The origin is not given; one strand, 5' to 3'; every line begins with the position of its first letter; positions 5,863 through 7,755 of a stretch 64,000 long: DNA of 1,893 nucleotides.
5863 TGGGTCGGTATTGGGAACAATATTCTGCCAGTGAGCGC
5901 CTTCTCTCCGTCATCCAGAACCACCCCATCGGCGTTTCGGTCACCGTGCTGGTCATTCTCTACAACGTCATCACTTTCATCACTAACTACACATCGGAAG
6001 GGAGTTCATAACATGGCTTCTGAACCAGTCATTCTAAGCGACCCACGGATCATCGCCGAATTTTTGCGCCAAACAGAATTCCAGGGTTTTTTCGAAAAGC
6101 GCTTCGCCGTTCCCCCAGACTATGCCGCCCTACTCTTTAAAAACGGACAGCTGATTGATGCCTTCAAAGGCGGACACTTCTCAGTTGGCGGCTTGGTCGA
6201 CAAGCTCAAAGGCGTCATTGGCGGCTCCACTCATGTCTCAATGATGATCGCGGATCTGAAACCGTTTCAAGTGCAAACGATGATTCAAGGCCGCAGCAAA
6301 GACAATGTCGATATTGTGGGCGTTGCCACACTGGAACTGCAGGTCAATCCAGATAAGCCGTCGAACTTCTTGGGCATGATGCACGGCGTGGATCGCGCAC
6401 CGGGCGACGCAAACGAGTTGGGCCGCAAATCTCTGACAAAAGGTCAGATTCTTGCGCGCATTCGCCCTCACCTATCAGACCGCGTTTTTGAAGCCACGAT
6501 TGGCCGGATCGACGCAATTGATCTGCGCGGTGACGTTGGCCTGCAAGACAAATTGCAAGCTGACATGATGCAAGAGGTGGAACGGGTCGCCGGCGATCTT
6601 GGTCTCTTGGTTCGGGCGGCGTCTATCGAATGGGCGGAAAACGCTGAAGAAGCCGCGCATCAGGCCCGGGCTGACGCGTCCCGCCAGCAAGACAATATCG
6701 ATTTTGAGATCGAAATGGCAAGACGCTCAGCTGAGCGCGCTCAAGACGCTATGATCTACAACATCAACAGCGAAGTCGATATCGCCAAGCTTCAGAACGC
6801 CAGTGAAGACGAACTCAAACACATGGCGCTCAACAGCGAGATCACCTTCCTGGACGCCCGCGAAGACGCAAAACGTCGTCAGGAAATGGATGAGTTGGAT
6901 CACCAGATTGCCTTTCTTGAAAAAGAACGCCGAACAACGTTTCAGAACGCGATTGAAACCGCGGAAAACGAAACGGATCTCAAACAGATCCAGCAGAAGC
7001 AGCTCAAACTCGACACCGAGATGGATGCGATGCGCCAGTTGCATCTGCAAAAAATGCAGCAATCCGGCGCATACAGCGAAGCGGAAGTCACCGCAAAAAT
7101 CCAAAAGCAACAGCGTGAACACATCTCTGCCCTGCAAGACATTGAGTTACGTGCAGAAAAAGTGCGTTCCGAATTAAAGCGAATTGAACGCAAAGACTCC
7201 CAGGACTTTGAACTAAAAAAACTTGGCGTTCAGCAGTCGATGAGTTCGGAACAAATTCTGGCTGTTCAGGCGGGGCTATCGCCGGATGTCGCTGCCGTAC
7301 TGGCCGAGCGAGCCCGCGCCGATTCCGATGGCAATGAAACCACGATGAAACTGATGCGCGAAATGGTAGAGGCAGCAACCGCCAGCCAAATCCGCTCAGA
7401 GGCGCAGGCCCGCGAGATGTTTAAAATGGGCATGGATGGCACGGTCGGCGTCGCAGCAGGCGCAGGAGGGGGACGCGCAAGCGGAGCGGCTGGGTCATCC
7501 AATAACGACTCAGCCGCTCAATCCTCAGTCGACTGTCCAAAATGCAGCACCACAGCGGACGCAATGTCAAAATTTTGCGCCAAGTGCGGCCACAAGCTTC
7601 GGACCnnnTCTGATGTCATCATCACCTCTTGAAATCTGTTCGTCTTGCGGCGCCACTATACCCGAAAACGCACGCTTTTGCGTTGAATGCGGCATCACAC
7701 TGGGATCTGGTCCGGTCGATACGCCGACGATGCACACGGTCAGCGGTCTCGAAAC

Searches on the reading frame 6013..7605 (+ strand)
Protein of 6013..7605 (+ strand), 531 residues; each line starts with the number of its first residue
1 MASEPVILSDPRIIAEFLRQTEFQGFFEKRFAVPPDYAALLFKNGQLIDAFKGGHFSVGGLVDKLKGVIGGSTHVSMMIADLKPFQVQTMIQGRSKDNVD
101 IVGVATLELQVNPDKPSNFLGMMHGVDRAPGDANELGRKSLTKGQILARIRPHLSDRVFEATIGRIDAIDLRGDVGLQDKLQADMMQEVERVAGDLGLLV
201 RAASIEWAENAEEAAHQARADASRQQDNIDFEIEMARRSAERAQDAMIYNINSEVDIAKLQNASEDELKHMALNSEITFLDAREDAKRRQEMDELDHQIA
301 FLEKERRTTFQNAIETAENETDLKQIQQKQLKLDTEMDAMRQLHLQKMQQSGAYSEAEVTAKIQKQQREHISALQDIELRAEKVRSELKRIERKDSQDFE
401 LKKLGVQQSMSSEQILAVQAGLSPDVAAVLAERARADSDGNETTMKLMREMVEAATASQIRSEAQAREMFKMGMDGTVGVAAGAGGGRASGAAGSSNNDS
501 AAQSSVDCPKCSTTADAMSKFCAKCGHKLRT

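Call 14: search_protein_families(library=pfam, proteins=[window:6013-7605:+], max_evalue=1)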
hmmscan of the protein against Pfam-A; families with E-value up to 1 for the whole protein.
window:6013-7605:+ (531 aa): 8 families
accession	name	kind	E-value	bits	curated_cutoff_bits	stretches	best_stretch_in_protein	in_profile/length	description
PF12773.13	DZR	-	0.0022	18.6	27.3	1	508-529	1-22/45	Double zinc ribbon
PF13240.11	Zn_Ribbon_1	-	0.0051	17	25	1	508-529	2-23/23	zinc-ribbon domain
PF13248.11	Zn_ribbon_3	-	0.0075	16.2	27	1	506-529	3-26/26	zinc-ribbon domain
PF24463.1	DUF7577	-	0.016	15.2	28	1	505-530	2-27/27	Domain of unknown function (DUF7577)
PF17032.10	Zn_ribbon_15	-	0.044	15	28.9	1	502-526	49-73/73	zinc-ribbon family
PF24460.1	DUF7575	-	0.14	12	28.5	1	505-529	3-27/28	Domain of unknown function (DUF7575)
PF08772.16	Zn_ribbon_NOB1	-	0.51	10.9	24.9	0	506-528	9-32/72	Nin one binding (NOB1) Zn-ribbon like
PF09297.16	Zn_ribbon_NUD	-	0.77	10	24.8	0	520-529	4-13/32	NADH pyrophosphatase zinc ribbon domain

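Call 15: search_protein_families(library=padloc, proteins=[window:6013-7605:+], max_evalue=0.01)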
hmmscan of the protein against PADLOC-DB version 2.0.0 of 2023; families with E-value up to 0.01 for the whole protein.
window:6013-7605:+ (531 aa): 0 families

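Call 16: search_protein_families(library=ncbifam, proteins=[window:6013-7605:+], max_evalue=0.01)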
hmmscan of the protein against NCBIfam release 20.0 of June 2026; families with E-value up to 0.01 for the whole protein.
window:6013-7605:+ (531 aa): 0 families

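Call 29: find_homologous_proteins(query=window:6013-7605:+, max_evalue=0.001)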
Query window:6013-7605:+ (531 aa): 421 proteins with E <= 0.001 among 8000 candidates; the best 120 are listed.
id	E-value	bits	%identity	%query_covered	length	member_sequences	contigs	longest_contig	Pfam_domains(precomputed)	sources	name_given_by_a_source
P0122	0.0e+0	1127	100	100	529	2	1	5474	-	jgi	jgi:hypothetical protein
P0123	1.3e-270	916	79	100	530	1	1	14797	-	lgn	-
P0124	9.5e-266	900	76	100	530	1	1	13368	-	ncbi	ncbi:MAG: hypothetical protein ABJG15_13740 [Hyphomonadaceae bacterium]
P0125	1.1e-261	887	77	100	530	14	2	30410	-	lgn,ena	-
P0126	2.5e-261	886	77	100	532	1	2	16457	-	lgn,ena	-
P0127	5.6e-258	875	75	100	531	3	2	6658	-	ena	-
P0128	3.1e-255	866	73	100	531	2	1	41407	PF13240.12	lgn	-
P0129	1.4e-244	830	69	100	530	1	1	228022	PF01145.32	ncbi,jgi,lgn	-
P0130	8.5e-242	821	70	100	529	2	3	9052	PF13240.12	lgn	-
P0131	5.1e-241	819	70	100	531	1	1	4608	-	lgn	-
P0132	2.3e-240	817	72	100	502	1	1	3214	-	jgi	-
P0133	2.7e-238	810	69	100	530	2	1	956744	PF13240.12,PF01145.32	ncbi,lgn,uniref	ncbi:MAG: hypothetical protein RIB03_03870 [Henriciella sp.]|uniref:hypothetical protein n=1 Tax=Hen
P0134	1.6e-235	801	68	100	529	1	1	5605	PF13240.12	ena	-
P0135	5.4e-233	792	68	100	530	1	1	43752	PF13240.12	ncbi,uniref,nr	ncbi:hypothetical protein [Henriciella aquimarina]|uniref:hypothetical protein n=1 Tax=Henriciella a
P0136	5.4e-232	789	66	100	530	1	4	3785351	PF13240.12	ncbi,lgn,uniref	ncbi:hypothetical protein WNY37_15395 [Henriciella sp. AS95]|uniref:hypothetical protein n=1 Tax=Hen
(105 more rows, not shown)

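Call 49: search_protein_families(library=pfam, alignment_id=A3, max_evalue=0.01)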
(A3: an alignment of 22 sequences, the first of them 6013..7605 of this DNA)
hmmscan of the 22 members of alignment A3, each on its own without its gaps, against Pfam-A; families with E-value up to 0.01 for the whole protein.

A. member 1, window:6013-7605:+ (531 aa): 3 families
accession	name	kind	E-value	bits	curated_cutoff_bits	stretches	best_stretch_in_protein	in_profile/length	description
PF12773.13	DZR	-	0.0022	18.6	27.3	1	508-529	1-22/45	Double zinc ribbon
PF13240.11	Zn_Ribbon_1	-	0.0051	17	25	1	508-529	2-23/23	zinc-ribbon domain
PF13248.11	Zn_ribbon_3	-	0.0075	16.2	27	0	506-529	3-26/26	zinc-ribbon domain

B. families by the number of members that match (of 22 scanned): 9 families
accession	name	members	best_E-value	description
PF13240.11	Zn_Ribbon_1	22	6.1e-06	zinc-ribbon domain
PF12773.13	DZR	22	0.00013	Double zinc ribbon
PF13248.11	Zn_ribbon_3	14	3.3e-06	zinc-ribbon domain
PF24463.1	DUF7577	6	3.2e-06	Domain of unknown function (DUF7577)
PF10571.15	UPF0547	6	0.00013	Uncharacterised protein family UPF0547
PF19384.4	DUF5959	2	0.0036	Family of unknown function (DUF5959)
PF24460.1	DUF7575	2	0.0079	Domain of unknown function (DUF7575)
PF17032.10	Zn_ribbon_15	1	0.00045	zinc-ribbon family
PF08165.16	FerA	1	0.0029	FerA (NUC095) domain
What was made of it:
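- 6013..7608 (+): SPFH531: SPFH-like domain, about 270 residues of coiled coil, and a C-terminal Zn ribbon. Zn-ribbon Pfam hits in 22 of 22 homologues (call 49). Band_7 was not detected by Pfam at E<=0.01 (call 49).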

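Call 50: search_solved_structures(query=A3, max_evalue=1)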
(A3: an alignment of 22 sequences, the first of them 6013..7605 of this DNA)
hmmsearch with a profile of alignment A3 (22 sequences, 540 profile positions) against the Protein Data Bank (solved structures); distinct sequences matched with E-value up to 1: 7.
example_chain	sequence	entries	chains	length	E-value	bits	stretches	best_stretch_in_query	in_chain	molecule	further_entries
9sfa_A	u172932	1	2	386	0.0031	19.6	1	506-538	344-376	Putative regulatory protein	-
9e6q_Ad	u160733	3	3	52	0.039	15.9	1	505-535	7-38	Large ribosomal subunit protein eL37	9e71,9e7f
4wce_Z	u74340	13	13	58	0.17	13.8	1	505-536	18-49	50S ribosomal protein L32 | Large ribosomal subunit protein bL32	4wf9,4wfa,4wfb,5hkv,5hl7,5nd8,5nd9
5li0_4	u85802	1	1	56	0.2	13.6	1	505-536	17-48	50S ribosomal protein L32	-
9l94_j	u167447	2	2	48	0.76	11.7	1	513-537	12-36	Large ribosomal subunit protein eL40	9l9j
4v4n_Ae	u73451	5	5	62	0.83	11.6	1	505-536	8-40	50S ribosomal protein L37E | Large ribosomal subunit protein eL37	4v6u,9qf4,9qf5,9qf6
8hku_L37E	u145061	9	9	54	0.86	11.5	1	506-536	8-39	50S ribosomal protein L37e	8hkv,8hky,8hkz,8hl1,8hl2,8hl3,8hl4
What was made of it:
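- Tried and rejected: Profile search of the PDB with the SPFH531 alignment matched only the Zn ribbon (call 50).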

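Call 64: predict_structure(alignment_id=A3)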
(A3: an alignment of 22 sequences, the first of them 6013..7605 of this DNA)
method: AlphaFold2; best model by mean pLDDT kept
length: 531 residues; sequences in the alignment: 22
mean_pLDDT: 65.0   pTM: 0.31
mean pLDDT of the five models: 65.0, 64.5, 62.7, 58.5, 57.9
residues with pLDDT >= 90: 0; 70-90: 274; 50-70: 137; < 50: 120
segments of 3 or more residues with pLDDT < 50: 1-80, 123-138, 479-502
pLDDT, mean of each block of 10 residues (from residue 1): 38 43 41 40 42 39 45 44 71 77 80 59 42 45 70 77 72 75 83 73 76 60 78 80 74 72 68 72 74 76 76 73 77 78 77 69 75 73 78 78 71 66 65 60 62 63 65 57 40 37 66 76 76 51
secondary structure, 60 per line:
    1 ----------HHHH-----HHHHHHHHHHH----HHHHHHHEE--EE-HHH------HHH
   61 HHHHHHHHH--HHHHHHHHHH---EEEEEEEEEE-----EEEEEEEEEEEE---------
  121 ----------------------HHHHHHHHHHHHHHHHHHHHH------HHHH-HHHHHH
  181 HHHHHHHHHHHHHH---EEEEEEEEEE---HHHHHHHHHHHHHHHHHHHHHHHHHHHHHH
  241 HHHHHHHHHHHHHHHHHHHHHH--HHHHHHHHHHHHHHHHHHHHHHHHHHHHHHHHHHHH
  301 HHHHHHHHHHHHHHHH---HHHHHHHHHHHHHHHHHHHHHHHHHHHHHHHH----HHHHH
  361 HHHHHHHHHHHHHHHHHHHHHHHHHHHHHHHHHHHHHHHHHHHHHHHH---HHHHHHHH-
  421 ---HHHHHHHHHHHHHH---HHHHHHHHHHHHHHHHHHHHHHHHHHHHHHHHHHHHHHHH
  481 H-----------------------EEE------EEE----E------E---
elements in order: H11-14 H20-30 H35-41 H58-69 H72-81 E85-94 E100-111 H143-163 H170-173 H175-194 E198-207 H211-262 H265-316 H320-351 H356-408 H412-419 H424-437 H441-481 E505-507 E514-516
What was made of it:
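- The SPFH model is of low confidence (pLDDT 65, call 64), and Pfam Band_7 is not detected at E<=0.01 (call 49).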

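Call 66: fold_search(model_id=the predicted structure, library=pdb)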
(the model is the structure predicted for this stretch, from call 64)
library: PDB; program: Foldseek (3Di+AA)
matches with E <= 10: 551; with E <= 0.001: 33
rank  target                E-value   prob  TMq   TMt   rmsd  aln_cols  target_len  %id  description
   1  8rrh_B                2.0e-06  1.00  0.21  0.34  18.8       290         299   14  The human prohibitin complex (released 2024-12-18)
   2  9o9z_A                2.4e-06  1.00  0.20  0.40  14.3       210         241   16  The human PHB1/2 complex (closed) (released 2025-10-22)
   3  9o9z_a                2.6e-06  1.00  0.21  0.40  13.9       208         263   16  The human PHB1/2 complex (closed) (released 2025-10-22)
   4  8rrh_A                3.3e-06  1.00  0.24  0.43   8.5       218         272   15  The human prohibitin complex (released 2024-12-18)
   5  9unl_E                7.8e-06  1.00  0.20  0.39  12.7       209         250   15  Cryo-EM structure of the human prohibitin complex (released 2025-09-10)
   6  9oh9_B                9.3e-06  1.00  0.19  0.37  13.1       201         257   13  Human Stomatin Complex in Native Membrane Vesicles (released 2025-08-13)
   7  7vhq_G                1.5e-05  1.00  0.21  0.34  14.7       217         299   14  Structural insights into the membrane microdomain organization by SPFH family proteins (released 2022-01-19)
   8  9oh9_A                2.6e-05  1.00  0.19  0.35  12.7       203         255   14  Human Stomatin Complex in Native Membrane Vesicles (released 2025-08-13)
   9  9cz2_XA               3.1e-05  1.00  0.20  0.34  26.3       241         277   11  Cryo-EM structure of a nautilus-like HflK/C assembly in complex with FtsH AAA protease (released 2024-11-13)
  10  7wi3_A                3.9e-05  1.00  0.18  0.30  21.3       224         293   15  Cryo-EM structure of E.Coli FtsH-HflkC AAA protease complex (released 2022-06-01)
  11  7vhq_E                4.3e-05  1.00  0.19  0.33  13.5       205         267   13  Structural insights into the membrane microdomain organization by SPFH family proteins (released 2022-01-19)
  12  9z7u_B                5.8e-05  1.00  0.18  0.33  13.3       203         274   13  Human Stomatin - C8 Symmetry (released 2026-02-25)
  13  7wi3_D                8.1e-05  1.00  0.20  0.34  13.8       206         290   16  Cryo-EM structure of E.Coli FtsH-HflkC AAA protease complex (released 2022-06-01)
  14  9vvg_a                8.1e-05  1.00  0.20  0.33  40.2       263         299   11  Cryo-EM structure of the erlin1/2 complex purified using GDN and CHS (released 2026-03-25)
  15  9paw_XD               9.6e-05  1.00  0.20  0.35  11.2       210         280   11  Cryo-EM structure of the engineered HflK/C variant stabilized in the closed conformation via disulfide bond crosslink (released 2026-03-04)
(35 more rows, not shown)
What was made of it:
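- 6013..7608 (+): The AF2 model is of low confidence (pLDDT 65, call 64), yet all top PDB Foldseek hits are SPFH proteins (call 66).
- Closest known: SPFH-protease pairs: HflK/C-FtsH, prohibitin-m-AAA, stomatin-NfeD/STOPP, QmcA-YbbJ. Same: An SPFH-fold, coiled-coil protein (call 66) is encoded in one operon with a protease and a small membrane protein.
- SPFH fold of the 531-aa protein: call 66.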
